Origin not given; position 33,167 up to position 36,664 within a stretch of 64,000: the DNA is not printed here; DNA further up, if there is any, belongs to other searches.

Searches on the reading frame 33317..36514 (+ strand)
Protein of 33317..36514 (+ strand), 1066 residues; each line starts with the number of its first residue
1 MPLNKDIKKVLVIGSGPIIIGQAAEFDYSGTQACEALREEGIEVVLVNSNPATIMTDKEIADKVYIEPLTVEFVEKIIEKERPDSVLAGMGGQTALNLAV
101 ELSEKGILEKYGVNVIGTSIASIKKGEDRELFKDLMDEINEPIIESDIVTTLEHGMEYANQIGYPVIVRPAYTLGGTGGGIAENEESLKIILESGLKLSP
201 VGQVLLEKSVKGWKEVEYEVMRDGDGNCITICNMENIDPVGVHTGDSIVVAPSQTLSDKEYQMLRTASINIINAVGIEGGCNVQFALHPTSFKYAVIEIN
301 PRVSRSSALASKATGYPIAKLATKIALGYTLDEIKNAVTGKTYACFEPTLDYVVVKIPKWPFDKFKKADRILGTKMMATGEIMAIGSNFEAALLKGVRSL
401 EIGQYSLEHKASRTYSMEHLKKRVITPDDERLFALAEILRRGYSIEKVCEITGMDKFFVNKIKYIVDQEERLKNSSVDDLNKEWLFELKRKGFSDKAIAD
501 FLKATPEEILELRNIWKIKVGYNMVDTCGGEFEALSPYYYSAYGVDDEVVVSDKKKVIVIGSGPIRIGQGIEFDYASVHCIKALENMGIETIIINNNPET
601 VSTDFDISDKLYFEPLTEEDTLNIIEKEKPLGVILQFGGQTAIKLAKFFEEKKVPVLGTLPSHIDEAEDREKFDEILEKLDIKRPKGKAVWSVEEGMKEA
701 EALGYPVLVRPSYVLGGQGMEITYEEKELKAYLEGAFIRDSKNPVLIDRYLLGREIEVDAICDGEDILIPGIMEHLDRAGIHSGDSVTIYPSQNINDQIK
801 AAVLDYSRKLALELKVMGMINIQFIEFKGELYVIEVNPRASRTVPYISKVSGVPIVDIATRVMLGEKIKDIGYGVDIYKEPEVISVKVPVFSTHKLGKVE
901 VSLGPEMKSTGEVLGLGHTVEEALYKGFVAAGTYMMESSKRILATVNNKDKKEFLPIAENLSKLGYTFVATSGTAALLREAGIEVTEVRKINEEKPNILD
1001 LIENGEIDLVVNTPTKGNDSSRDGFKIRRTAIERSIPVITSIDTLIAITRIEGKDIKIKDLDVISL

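Call 30: search_protein_families(library=ncbifam, proteins=[window:33317-36514:+], max_evalue=1e-15)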
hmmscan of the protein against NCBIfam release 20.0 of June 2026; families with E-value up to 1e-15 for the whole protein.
window:33317-36514:+ (1066 aa): 18 families
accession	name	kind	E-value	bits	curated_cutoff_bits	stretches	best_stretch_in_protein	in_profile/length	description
NF003671.0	PRK05294.1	equivalog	0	1550.6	599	1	1-1050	1-1044/1058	carbamoyl-phosphate synthase large subunit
TIGR01369.1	CPSaseII_lrg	equivalog_domain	0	1533.9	1027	1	4-1048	3-1048/1052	carbamoyl-phosphate synthase (glutamine-hydrolyzing) large subunit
NF053643.1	Ddl_archaea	equivalog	1.7e-34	119.4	500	2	37-366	18-334/367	putative pseudomurein biosynthesis ATP-grasp protein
NF006406.0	PRK08654.1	equivalog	6.8e-31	107.3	739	1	37-342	21-331/499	acetyl-CoA carboxylase biotin carboxylase subunit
NF006367.0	PRK08591.1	subfamily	3.7e-29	101.7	597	1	107-343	94-333/451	acetyl-CoA carboxylase biotin carboxylase subunit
NF009554.0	PRK12999.1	equivalog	6.5e-28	97.1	965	0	108-335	99-329/1147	pyruvate carboxylase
TIGR01235.1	pyruv_carbox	equivalog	7.6e-28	96.5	1114.45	1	71-337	63-327/1143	pyruvate carboxylase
NF005525.0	PRK07178.1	equivalog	2.5e-26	92.4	768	1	96-344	84-332/471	acetyl-CoA carboxylase biotin carboxylase subunit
NF006286.0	PRK08462.1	equivalog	2e-25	89.6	740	1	107-335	96-327/445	acetyl-CoA carboxylase biotin carboxylase subunit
NF009402.0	PRK12767.1-1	equivalog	2.1e-25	89.2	218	0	29-309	15-282/329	carbamoyl phosphate synthase-like protein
TIGR00514.1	accC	equivalog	6.2e-25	87.9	626.5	0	107-342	94-332/449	acetyl-CoA carboxylase biotin carboxylase subunit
NF004085.0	PRK05586.1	equivalog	5.2e-24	85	723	0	109-337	96-327/448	acetyl-CoA carboxylase biotin carboxylase subunit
NF009471.0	PRK12833.1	equivalog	1.2e-23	83.4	686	0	6-336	4-329/467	acetyl-CoA carboxylase biotin carboxylase subunit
TIGR02712.1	urea_carbox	equivalog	7.4e-22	76.9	1303.85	0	71-331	62-320/1201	urea carboxylase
NF006287.0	PRK08463.1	equivalog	2e-20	73.1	775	1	97-344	85-334/479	acetyl-CoA carboxylase subunit A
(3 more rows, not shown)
